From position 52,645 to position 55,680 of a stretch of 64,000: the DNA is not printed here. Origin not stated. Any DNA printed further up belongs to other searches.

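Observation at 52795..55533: In-frame MurE-MurD fusion protein (912 aa)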

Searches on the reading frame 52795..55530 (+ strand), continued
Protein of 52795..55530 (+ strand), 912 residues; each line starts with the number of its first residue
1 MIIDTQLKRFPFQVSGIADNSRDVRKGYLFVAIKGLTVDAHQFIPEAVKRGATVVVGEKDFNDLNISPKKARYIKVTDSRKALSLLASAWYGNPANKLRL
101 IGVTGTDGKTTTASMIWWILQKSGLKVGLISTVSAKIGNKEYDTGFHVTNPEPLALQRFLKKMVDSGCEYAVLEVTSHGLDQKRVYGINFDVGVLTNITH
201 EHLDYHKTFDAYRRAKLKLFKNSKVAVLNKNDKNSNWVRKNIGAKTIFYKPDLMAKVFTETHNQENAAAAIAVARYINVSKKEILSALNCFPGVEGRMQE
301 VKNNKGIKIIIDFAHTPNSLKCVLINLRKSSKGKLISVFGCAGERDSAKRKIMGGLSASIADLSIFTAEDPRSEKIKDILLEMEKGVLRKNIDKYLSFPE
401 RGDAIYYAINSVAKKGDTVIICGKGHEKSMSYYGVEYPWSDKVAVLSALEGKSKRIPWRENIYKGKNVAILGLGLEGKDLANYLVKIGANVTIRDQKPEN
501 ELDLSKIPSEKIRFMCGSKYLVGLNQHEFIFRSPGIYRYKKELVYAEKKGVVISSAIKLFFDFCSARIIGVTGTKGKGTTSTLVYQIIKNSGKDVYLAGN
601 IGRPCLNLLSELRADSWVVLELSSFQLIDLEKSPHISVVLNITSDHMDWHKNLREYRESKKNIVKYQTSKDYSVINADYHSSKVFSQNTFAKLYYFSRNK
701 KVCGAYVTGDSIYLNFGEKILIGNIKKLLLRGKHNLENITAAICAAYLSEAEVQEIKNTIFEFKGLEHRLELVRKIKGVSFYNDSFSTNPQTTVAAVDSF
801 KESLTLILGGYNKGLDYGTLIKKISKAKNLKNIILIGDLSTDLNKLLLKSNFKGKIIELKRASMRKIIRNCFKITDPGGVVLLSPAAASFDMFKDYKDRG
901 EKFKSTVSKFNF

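Call 57: search_protein_families(library=ncbifam, proteins=[P0021, P0041, P0051], max_evalue=1e-20)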
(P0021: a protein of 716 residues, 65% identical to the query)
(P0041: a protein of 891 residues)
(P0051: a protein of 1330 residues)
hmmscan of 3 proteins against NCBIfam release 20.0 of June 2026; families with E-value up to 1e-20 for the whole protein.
P0021 (716 aa): 31 families (the best 25 are shown)
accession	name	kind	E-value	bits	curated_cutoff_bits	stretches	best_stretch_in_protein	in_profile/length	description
TIGR01085.1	murE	subfamily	7.1e-137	457.1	257.3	2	15-248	3-237/472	UDP-N-acetylmuramyl-tripeptide synthetase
NF001126.0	PRK00139.1-4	equivalog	7e-135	450.3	373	1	11-463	18-485/486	UDP-N-acetylmuramoyl-L-alanyl-D-glutamate--2,6-diaminopimelate ligase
NF008896.0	PRK11929.1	equivalog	4.1e-117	392.3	1023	1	9-471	22-509/965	bifunctional UDP-N-acetylmuramoyl-L-alanyl-D-glutamate--2,6-diaminopimelate ligase MurE/UDP-N-acetylmuramoyl-tripeptide--D-alanyl-D-alanine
NF001124.0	PRK00139.1-2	equivalog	6.3e-115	384.8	476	2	12-251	24-262/500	UDP-N-acetylmuramoyl-L-alanyl-D-glutamate--2,6-diaminopimelate ligase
NF001123.0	PRK00139.1-1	equivalog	2.5e-91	306.8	586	2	15-227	19-232/493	UDP-N-acetylmuramoyl-L-alanyl-D-glutamate--2,6-diaminopimelate ligase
NF010628.0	PRK14022.1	equivalog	7e-85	285.6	536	1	15-448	34-468/483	UDP-N-acetylmuramoyl-L-alanyl-D-glutamate--L-lysine ligase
NF001130.0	PRK00139.2-4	equivalog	3.3e-73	247.1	715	2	16-240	31-253/516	UDP-N-acetylmuramoyl-L-alanyl-D-glutamate--2,6-diaminopimelate ligase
NF001129.0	PRK00139.2-3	equivalog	5.3e-57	193.4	762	2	19-235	44-255/517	UDP-N-acetylmuramoyl-L-alanyl-D-glutamate--2,6-diaminopimelate ligase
NF001127.0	PRK00139.2-1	equivalog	2.8e-50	171.5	997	2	18-233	33-246/520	UDP-N-acetylmuramoyl-L-alanyl-D-glutamate--2,6-diaminopimelate ligase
NF001131.0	PRK00139.2-5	equivalog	2.4e-44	152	1000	1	75-453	84-475/483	UDP-N-acetylmuramoyl-L-alanyl-D-glutamate--2,6-diaminopimelate ligase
NF010934.1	PRK14354.1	equivalog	7.1e-41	140.2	450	1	477-715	2-238/447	bifunctional UDP-N-acetylglucosamine diphosphorylase/glucosamine-1-phosphate N-acetyltransferase GlmU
TIGR01173.1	glmU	equivalog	3.6e-40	138.2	366.85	1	476-715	2-238/452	bifunctional UDP-N-acetylglucosamine diphosphorylase/glucosamine-1-phosphate N-acetyltransferase GlmU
NF010935.0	PRK14355.1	equivalog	3.9e-37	127.9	718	1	474-715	3-244/459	bifunctional UDP-N-acetylglucosamine diphosphorylase/glucosamine-1-phosphate N-acetyltransferase GlmU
NF010933.0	PRK14353.1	equivalog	1.1e-36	126.5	505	1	474-715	5-244/453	bifunctional UDP-N-acetylglucosamine diphosphorylase/glucosamine-1-phosphate N-acetyltransferase GlmU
NF010940.0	PRK14360.1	equivalog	1.2e-36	126.3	602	1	475-713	2-236/452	bifunctional UDP-N-acetylglucosamine diphosphorylase/glucosamine-1-phosphate N-acetyltransferase GlmU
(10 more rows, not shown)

P0041 (891 aa): 22 families
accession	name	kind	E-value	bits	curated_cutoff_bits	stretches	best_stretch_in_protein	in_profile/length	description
TIGR01085.1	murE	subfamily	4.2e-143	477.7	257.3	2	690-888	272-470/472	UDP-N-acetylmuramyl-tripeptide synthetase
NF001126.0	PRK00139.1-4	equivalog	1.9e-139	465.3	373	1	448-889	25-482/486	UDP-N-acetylmuramoyl-L-alanyl-D-glutamate--2,6-diaminopimelate ligase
NF008896.0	PRK11929.1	equivalog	4.2e-130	435.3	1023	2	448-658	31-237/965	bifunctional UDP-N-acetylmuramoyl-L-alanyl-D-glutamate--2,6-diaminopimelate ligase MurE/UDP-N-acetylmuramoyl-tripeptide--D-alanyl-D-alanine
TIGR01087.1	murD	equivalog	1.4e-129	433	211.95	1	10-436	1-438/441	UDP-N-acetylmuramoyl-L-alanine--D-glutamate ligase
NF001124.0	PRK00139.1-2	equivalog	1.5e-124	416.5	476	2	695-888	297-491/500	UDP-N-acetylmuramoyl-L-alanyl-D-glutamate--2,6-diaminopimelate ligase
NF001123.0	PRK00139.1-1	equivalog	1.7e-91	307.4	586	2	700-889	301-489/493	UDP-N-acetylmuramoyl-L-alanyl-D-glutamate--2,6-diaminopimelate ligase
NF010628.0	PRK14022.1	equivalog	5.4e-89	299.1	536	1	449-887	38-478/483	UDP-N-acetylmuramoyl-L-alanyl-D-glutamate--L-lysine ligase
NF001130.0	PRK00139.2-4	equivalog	7.3e-61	206.4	715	2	693-886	314-508/516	UDP-N-acetylmuramoyl-L-alanyl-D-glutamate--2,6-diaminopimelate ligase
TIGR01143.1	murF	subfamily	3.4e-59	200.9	288.6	2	451-865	1-405/418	UDP-N-acetylmuramoyl-tripeptide--D-alanyl-D-alanine ligase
NF053645.1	pMurC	equivalog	4.9e-52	177.2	560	1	22-230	11-224/492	pseudomurein biosynthesis peptide ligase pMurC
NF001129.0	PRK00139.2-3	equivalog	1.4e-50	172.3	762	1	450-663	45-251/517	UDP-N-acetylmuramoyl-L-alanyl-D-glutamate--2,6-diaminopimelate ligase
TIGR01082.1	murC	equivalog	4.2e-50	171.1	335.1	1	16-338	5-342/449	UDP-N-acetylmuramate--L-alanine ligase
NF053647.1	pMurD2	equivalog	5.4e-43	147.4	550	1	10-348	2-318/405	pseudomurein biosynthesis peptide ligase pMurD2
NF001127.0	PRK00139.2-1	equivalog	1.1e-41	143.1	997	0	698-890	319-512/520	UDP-N-acetylmuramoyl-L-alanyl-D-glutamate--2,6-diaminopimelate ligase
NF053646.1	pMurD1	equivalog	7.8e-41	140.2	610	1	11-349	3-361/465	pseudomurein biosynthesis peptide ligase pMurD1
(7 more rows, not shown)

P0051 (1330 aa): 26 families (the best 25 are shown)
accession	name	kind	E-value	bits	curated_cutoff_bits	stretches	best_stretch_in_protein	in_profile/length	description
TIGR01085.1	murE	subfamily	2.5e-158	527.9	257.3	2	1136-1327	280-471/472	UDP-N-acetylmuramyl-tripeptide synthetase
NF001126.0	PRK00139.1-4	equivalog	6.4e-154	513.1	373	1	894-1329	27-484/486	UDP-N-acetylmuramoyl-L-alanyl-D-glutamate--2,6-diaminopimelate ligase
TIGR01082.1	murC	equivalog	1.6e-147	492.2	335.1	2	4-442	2-440/449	UDP-N-acetylmuramate--L-alanine ligase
TIGR01087.1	murD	equivalog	7.2e-142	473.5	211.95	1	456-880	1-439/441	UDP-N-acetylmuramoyl-L-alanine--D-glutamate ligase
NF001124.0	PRK00139.1-2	equivalog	3.3e-141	471.4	476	2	1133-1329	297-494/500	UDP-N-acetylmuramoyl-L-alanyl-D-glutamate--2,6-diaminopimelate ligase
NF008896.0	PRK11929.1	equivalog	6.9e-139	464.4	1023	2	1135-1328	303-499/965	bifunctional UDP-N-acetylmuramoyl-L-alanyl-D-glutamate--2,6-diaminopimelate ligase MurE/UDP-N-acetylmuramoyl-tripeptide--D-alanyl-D-alanine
NF001123.0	PRK00139.1-1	equivalog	1.7e-106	356.8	586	2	1138-1328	301-490/493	UDP-N-acetylmuramoyl-L-alanyl-D-glutamate--2,6-diaminopimelate ligase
NF010628.0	PRK14022.1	equivalog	9.9e-86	288.4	536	1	895-1314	40-467/483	UDP-N-acetylmuramoyl-L-alanyl-D-glutamate--L-lysine ligase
NF053645.1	pMurC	equivalog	6e-73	246.2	560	1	468-678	12-223/492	pseudomurein biosynthesis peptide ligase pMurC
TIGR01143.1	murF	subfamily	5.3e-72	243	288.6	1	895-1301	1-405/418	UDP-N-acetylmuramoyl-tripeptide--D-alanyl-D-alanine ligase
NF011171.0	PRK14573.1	equivalog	3e-67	227.2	1015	1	4-450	7-444/809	bifunctional UDP-N-acetylmuramate--L-alanine ligase/D-alanine--D-alanine ligase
NF001130.0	PRK00139.2-4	equivalog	1.7e-66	225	715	2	1131-1325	314-509/516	UDP-N-acetylmuramoyl-L-alanyl-D-glutamate--2,6-diaminopimelate ligase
TIGR01081.1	mpl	equivalog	9.4e-63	212.8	388.7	1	4-358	2-359/448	UDP-N-acetylmuramate:L-alanyl-gamma-D-glutamyl-meso-diaminopimelate ligase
NF053646.1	pMurD1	equivalog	2e-57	194.9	610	0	468-666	12-217/465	pseudomurein biosynthesis peptide ligase pMurD1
NF001129.0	PRK00139.2-3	equivalog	6.8e-56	189.8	762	1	896-1107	47-261/517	UDP-N-acetylmuramoyl-L-alanyl-D-glutamate--2,6-diaminopimelate ligase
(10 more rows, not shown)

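Call 58: find_encoding_contigs(protein=P0041, flank=8000, max_places=1)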
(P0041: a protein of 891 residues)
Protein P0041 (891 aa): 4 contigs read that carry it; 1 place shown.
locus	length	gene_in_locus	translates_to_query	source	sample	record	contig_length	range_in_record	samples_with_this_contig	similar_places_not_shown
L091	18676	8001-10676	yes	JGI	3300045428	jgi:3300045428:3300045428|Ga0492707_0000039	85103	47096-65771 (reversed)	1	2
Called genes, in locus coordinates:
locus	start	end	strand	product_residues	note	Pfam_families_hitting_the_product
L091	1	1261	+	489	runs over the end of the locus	PF11258:DUF3048, PF17479:DUF3048_C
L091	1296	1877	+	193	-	PF25212:HVO_A0114 (weak)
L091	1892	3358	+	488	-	PF21760:SecD_1st, PF22599:SecDF_P1_head, PF02355:SecD_SecF_C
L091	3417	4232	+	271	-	PF02355:SecD_SecF_C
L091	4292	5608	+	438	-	PF00275:EPSP_synthase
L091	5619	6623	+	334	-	PF01565:FAD_binding_4, PF02873:MurB_C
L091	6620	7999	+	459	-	PF01225:Mur_ligase, PF08245:Mur_ligase_M, PF02875:Mur_ligase_C (weak)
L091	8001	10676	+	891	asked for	PF21799:MurD-like_N, PF08245:Mur_ligase_M, PF02875:Mur_ligase_C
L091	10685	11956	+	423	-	PF01225:Mur_ligase (weak), PF08245:Mur_ligase_M, PF02875:Mur_ligase_C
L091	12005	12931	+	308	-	PF01820:Dala_Dala_lig_N, PF02655:ATP-grasp_3, PF07478:Dala_Dala_lig_C, PF02786:CPSase_L_D2 (weak), PF03133:TTL (faint), PF13535:ATP-grasp_4, PF08443:RimK (weak)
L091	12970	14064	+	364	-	PF00953:Glycos_transf_4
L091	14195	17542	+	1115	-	PF04563:RNA_pol_Rpb2_1, PF04561:RNA_pol_Rpb2_2, PF04565:RNA_pol_Rpb2_3, PF10385:RNA_pol_Rpb2_45, PF00562:RNA_pol_Rpb2_6, PF04560:RNA_pol_Rpb2_7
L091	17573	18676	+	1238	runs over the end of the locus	PF04997:RNA_pol_Rpb1_1, PF00623:RNA_pol_Rpb1_2, PF04983:RNA_pol_Rpb1_3, PF04998:RNA_pol_Rpb1_5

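Call 61: find_encoding_contigs(protein=P0060, flank=6000, max_places=1)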
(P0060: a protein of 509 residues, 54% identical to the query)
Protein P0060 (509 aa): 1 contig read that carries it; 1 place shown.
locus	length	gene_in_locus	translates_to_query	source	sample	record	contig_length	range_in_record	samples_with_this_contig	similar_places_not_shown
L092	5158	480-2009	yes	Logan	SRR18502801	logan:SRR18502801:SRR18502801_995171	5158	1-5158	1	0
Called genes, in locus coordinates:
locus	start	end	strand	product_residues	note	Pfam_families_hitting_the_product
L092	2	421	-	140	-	?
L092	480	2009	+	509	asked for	PF01225:Mur_ligase (weak), PF08245:Mur_ligase_M, PF02875:Mur_ligase_C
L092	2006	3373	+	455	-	PF21799:MurD-like_N, PF08245:Mur_ligase_M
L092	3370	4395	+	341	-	PF01820:Dala_Dala_lig_N, PF07478:Dala_Dala_lig_C, PF14397:ATPgrasp_ST (faint), PF02222:ATP-grasp (faint), PF02655:ATP-grasp_3, PF02786:CPSase_L_D2 (faint), PF08443:RimK (weak)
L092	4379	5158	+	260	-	?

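Call 62: find_encoding_contigs(protein=P0045, flank=9000, max_places=1)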
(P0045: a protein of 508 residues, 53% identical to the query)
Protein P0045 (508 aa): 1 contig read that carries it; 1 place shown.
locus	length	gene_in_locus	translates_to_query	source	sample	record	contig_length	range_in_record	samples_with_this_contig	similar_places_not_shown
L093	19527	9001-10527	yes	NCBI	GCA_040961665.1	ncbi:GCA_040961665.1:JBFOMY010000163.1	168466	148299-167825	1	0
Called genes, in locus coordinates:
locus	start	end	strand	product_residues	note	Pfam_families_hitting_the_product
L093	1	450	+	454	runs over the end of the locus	PF28494:GlyRS_ins_1 (weak), PF03129:HGTP_anticodon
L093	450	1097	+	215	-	-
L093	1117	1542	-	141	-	-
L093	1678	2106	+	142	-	PF02381:MraZ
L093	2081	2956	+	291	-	PF01795:Methyltransf_5, PF13649:Methyltransf_25 (faint)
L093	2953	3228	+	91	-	-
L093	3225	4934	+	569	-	PF03717:PBP_dimer, PF00905:Transpeptidase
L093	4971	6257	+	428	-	PF00275:EPSP_synthase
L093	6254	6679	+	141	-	-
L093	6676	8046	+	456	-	PF01225:Mur_ligase, PF08245:Mur_ligase_M, PF02875:Mur_ligase_C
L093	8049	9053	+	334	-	PF01565:FAD_binding_4, PF02873:MurB_C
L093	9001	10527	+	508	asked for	PF01225:Mur_ligase, PF08245:Mur_ligase_M, PF02875:Mur_ligase_C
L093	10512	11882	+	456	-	PF21799:MurD-like_N, PF08245:Mur_ligase_M, PF02875:Mur_ligase_C (weak)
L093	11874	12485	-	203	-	PF00702:Hydrolase, PF13419:HAD_2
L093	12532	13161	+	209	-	PF06414:Zeta_toxin, PF13671:AAA_33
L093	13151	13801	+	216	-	PF00300:His_Phos_1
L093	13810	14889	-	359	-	PF10282:Lactonase (faint), PF25174:Beta-prop_THOC3 (faint), PF23414:Beta-prop_EML_2 (faint), PF23381:Beta-prop_IFT122_1st (weak)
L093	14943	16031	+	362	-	PF01168:Ala_racemase_N, PF00842:Ala_racemase_C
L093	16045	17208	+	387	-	PF01820:Dala_Dala_lig_N, PF02786:CPSase_L_D2 (faint), PF02222:ATP-grasp (weak), PF07478:Dala_Dala_lig_C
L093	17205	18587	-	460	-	PF08245:Mur_ligase_M, PF02875:Mur_ligase_C (weak)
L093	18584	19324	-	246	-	PF00561:Abhydrolase_1, PF07819:PGAP1 (faint), PF12146:Hydrolase_4, PF12697:Abhydrolase_6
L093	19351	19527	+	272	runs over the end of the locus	?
